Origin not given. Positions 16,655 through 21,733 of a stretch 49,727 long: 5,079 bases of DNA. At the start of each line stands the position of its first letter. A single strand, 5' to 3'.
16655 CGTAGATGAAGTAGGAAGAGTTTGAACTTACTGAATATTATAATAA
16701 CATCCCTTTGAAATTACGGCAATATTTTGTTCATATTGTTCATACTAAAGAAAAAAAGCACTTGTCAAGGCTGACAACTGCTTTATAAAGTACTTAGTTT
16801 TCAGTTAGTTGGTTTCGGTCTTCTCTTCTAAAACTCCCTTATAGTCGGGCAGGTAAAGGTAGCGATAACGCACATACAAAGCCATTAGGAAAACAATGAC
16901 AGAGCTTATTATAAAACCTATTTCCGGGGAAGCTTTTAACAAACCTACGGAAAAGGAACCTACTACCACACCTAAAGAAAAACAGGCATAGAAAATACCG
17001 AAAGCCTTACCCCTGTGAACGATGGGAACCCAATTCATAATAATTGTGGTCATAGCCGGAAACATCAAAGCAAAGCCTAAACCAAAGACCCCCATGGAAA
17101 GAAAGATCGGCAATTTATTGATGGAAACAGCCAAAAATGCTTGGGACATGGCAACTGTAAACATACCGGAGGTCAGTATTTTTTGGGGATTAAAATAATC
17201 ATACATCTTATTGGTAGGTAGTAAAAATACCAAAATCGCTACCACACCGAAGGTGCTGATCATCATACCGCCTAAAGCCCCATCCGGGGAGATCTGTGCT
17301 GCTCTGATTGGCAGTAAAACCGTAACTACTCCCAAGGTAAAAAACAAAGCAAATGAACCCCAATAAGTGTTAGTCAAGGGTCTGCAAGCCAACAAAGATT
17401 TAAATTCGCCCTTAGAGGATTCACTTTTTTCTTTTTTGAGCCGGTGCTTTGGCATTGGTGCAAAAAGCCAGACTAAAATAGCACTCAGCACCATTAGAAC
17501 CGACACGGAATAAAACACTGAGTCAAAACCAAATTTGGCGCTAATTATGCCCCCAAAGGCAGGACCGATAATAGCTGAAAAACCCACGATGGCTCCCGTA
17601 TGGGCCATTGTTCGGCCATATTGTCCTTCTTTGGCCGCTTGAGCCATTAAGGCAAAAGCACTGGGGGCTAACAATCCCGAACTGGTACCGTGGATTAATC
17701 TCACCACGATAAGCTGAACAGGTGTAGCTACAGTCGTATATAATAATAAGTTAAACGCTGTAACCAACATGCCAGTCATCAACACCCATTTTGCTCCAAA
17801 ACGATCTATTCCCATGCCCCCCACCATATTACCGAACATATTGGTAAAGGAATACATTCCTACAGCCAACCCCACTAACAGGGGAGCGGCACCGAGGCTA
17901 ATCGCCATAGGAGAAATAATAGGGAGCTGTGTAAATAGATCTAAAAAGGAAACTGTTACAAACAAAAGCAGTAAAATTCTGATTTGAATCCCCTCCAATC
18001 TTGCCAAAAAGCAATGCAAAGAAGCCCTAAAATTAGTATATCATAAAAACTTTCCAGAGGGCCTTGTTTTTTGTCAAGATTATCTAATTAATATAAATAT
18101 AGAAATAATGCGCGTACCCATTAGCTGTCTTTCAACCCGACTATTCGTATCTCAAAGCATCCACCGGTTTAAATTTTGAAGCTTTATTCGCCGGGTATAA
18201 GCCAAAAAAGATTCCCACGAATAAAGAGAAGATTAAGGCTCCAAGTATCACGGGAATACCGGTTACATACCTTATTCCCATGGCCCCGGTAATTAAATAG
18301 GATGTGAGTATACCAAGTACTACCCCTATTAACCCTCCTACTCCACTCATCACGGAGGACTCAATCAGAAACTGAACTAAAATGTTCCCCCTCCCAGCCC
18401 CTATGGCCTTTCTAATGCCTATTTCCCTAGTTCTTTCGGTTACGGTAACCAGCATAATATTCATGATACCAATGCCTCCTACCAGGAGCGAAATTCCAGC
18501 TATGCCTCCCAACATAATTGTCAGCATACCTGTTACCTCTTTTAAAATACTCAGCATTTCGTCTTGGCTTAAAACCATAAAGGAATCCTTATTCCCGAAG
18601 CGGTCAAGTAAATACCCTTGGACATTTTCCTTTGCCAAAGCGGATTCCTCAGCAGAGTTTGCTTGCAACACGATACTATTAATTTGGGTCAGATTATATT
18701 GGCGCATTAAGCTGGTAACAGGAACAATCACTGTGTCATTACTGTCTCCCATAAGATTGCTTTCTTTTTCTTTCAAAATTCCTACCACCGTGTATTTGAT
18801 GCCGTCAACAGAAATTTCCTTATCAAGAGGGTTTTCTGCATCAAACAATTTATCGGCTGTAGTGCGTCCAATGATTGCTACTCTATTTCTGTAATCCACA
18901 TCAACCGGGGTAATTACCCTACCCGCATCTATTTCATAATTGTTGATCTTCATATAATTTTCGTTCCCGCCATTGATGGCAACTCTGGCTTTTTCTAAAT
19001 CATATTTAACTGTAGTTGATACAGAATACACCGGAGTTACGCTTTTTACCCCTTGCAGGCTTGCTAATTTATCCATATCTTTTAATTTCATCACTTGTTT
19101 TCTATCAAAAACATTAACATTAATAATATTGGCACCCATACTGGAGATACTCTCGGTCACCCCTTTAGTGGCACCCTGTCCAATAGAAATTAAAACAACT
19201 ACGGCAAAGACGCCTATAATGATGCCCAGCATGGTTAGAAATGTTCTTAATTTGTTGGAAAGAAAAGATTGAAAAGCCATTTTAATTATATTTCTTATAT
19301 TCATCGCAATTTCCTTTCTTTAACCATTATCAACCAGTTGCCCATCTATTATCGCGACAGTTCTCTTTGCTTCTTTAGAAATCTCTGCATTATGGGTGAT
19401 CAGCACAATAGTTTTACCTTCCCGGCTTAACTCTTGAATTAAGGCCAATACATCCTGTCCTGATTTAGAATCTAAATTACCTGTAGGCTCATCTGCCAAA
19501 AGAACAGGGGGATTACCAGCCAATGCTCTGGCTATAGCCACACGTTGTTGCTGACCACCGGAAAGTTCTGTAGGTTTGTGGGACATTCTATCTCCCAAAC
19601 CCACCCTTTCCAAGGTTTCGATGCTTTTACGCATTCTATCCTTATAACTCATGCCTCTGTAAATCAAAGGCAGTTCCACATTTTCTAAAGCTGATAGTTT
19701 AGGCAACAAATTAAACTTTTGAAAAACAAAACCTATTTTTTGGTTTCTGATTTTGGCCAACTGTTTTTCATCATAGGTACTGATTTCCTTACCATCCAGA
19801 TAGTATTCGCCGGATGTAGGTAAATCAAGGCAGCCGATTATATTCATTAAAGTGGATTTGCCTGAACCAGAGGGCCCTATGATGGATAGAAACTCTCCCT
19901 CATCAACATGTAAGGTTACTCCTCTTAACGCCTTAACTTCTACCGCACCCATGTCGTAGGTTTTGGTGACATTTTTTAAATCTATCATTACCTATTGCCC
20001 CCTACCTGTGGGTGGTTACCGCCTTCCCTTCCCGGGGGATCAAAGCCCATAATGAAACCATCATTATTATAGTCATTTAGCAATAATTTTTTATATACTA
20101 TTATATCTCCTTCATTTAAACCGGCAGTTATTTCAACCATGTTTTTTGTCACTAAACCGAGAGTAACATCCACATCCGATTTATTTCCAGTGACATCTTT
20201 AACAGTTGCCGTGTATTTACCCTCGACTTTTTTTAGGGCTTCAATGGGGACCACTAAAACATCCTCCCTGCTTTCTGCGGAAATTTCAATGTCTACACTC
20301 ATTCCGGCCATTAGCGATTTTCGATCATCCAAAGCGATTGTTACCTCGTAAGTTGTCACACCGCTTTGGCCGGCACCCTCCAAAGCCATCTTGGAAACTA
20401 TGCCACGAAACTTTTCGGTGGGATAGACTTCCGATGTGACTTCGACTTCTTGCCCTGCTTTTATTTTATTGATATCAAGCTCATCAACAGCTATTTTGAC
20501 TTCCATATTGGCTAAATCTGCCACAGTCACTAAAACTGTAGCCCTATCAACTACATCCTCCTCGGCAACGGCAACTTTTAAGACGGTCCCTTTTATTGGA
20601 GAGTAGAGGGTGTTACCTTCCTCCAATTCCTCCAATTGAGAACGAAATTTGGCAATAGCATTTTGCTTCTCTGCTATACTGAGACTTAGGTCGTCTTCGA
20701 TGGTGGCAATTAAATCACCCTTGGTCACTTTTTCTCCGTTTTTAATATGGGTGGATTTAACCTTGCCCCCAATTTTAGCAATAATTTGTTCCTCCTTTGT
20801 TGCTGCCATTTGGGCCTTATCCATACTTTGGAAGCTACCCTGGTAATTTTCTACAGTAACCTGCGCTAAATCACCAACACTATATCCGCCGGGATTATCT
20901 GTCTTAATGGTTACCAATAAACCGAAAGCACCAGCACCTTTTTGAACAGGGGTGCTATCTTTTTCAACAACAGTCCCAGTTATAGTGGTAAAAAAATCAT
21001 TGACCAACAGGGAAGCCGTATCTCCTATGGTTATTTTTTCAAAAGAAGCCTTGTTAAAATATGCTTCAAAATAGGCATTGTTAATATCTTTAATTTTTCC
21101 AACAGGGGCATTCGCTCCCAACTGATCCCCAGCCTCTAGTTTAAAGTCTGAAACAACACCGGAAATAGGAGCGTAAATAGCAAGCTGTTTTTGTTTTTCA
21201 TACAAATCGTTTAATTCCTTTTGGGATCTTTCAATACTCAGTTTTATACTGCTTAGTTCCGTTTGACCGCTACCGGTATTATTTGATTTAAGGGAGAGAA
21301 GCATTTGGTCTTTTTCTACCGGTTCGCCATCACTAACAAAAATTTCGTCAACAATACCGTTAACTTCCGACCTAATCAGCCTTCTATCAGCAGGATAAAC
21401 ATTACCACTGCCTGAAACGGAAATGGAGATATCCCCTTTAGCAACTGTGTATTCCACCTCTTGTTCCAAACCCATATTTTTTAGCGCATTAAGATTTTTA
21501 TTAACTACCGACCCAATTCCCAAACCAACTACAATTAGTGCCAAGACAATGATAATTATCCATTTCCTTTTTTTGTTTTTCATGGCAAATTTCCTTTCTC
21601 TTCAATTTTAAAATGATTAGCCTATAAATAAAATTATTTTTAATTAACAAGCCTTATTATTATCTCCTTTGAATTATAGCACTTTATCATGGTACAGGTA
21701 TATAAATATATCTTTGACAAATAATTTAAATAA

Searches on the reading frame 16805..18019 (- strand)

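Call 44: search_protein_families(library=pfam, proteins=[window:16805-18019:-], max_evalue=0.00001)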
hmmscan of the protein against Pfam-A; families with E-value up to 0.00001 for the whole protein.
window:16805-18019:- (404 aa): 3 families
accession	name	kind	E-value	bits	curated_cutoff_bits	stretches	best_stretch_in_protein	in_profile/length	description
PF07690.21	MFS_1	-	3.7e-49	167.9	33.4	2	18-237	2-226/347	Major Facilitator Superfamily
PF05977.19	MFS_3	-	1.2e-13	50.8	27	1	36-385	34-391/524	Transmembrane secretion effector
PF12832.13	MFS_1_like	-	2.5e-09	37.1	25.2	1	20-169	217-371/373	MFS_1 like family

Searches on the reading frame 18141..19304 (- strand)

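Call 44: search_protein_families(library=pfam, proteins=[window:18141-19304:-], max_evalue=0.00001)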
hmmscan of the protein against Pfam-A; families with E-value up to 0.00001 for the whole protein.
window:18141-19304:- (387 aa): 2 families
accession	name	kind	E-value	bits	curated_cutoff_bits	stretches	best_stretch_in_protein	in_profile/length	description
PF12704.14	MacB_PCD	-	2.2e-43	149.4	27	1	21-229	1-205/207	MacB-like periplasmic core domain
PF02687.27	FtsX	-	3.1e-19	69.6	25.5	1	268-380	3-120/120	FtsX-like permease C-terminal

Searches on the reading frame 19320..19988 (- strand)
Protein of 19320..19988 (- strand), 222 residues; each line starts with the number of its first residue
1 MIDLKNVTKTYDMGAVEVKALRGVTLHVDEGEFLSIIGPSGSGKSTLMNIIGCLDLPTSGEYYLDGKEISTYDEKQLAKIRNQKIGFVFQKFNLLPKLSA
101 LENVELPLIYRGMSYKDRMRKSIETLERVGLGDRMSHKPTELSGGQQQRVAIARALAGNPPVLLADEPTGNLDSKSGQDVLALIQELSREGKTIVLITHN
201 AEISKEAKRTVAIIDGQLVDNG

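Call 44: search_protein_families(library=pfam, proteins=[window:19320-19988:-], max_evalue=0.00001)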
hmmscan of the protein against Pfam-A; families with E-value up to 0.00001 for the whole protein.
window:19320-19988:- (222 aa): 3 families
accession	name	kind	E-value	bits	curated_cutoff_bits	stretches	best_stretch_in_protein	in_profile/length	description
PF00005.33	ABC_tran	-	1.7e-35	123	25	1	21-169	1-136/137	ABC transporter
PF02463.25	SMC_N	-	1e-09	38.6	40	0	61-214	110-212/220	RecF/RecN/SMC N terminal domain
PF13304.12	AAA_21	-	5.2e-07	30.5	27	0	35-54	3-22/304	AAA domain, putative AbiEii toxin, Type IV TA system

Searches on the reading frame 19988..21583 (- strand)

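Call 26: search_protein_families(library=pfam, proteins=[window:19988-21583:-], max_evalue=0.01)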
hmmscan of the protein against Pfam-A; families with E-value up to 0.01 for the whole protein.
window:19988-21583:- (531 aa): 5 families
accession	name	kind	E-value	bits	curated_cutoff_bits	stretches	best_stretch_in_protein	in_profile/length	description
PF13437.12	HlyD_3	-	6.7e-29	101.2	22.2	2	325-425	1-104/106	HlyD family secretion protein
PF16576.10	HlyD_D23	-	5.3e-28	98.2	30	3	318-398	103-183/214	Barrel-sandwich domain of CusB or HlyD membrane-fusion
PF00364.28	Biotin_lipoyl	-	4.2e-10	39.8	22.1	0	70-97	45-72/73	Biotin-requiring enzyme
PF13533.13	Biotin_lipoyl_2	-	1e-09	38.4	29.8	2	269-296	5-32/32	Biotin-lipoyl like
PF03793.24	PASTA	-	0.0096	16.3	23.2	0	242-290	1-56/64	PASTA domain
